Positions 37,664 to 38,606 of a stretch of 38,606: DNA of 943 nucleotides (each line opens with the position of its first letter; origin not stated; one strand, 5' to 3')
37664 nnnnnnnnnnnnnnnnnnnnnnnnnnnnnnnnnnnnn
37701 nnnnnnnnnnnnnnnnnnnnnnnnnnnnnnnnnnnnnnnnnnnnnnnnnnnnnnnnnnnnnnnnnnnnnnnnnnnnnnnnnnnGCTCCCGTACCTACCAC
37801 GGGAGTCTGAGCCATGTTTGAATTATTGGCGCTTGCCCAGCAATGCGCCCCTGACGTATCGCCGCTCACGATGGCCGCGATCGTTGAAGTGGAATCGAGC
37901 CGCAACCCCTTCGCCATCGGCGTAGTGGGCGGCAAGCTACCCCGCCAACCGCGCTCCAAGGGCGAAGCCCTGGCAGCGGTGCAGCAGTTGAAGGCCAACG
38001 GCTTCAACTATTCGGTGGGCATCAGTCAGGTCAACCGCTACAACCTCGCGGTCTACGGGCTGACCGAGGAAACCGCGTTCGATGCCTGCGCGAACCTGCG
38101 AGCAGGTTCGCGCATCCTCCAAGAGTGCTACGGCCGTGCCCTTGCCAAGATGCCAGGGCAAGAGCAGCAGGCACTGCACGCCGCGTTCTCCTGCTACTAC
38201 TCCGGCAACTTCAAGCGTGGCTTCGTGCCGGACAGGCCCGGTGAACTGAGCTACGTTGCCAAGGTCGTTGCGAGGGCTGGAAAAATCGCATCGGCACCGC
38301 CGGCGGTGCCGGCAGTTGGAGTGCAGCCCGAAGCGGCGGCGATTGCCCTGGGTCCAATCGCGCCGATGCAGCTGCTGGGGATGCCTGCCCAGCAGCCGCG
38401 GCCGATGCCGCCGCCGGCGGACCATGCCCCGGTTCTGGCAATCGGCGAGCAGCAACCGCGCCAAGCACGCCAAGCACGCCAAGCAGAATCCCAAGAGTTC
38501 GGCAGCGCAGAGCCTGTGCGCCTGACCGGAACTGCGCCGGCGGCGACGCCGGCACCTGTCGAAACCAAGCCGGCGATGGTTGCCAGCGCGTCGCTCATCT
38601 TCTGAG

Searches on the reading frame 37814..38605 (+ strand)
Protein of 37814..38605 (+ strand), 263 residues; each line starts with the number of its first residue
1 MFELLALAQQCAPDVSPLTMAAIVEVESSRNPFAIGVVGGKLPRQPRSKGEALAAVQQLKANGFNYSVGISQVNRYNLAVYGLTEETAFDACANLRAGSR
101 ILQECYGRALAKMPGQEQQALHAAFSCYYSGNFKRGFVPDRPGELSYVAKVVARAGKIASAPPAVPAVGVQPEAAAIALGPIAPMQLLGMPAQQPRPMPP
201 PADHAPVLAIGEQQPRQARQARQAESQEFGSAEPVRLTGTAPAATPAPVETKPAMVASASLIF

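Call 71: search_protein_families(library=pfam, proteins=[window:37814-38605:+], max_evalue=0.001)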
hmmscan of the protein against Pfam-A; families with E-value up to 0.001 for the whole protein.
window:37814-38605:+ (263 aa): 1 family
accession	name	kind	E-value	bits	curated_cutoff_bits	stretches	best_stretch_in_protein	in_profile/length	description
PF01464.25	SLT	-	2.3e-07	30.8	21.3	1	8-111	5-85/117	Transglycosylase SLT domain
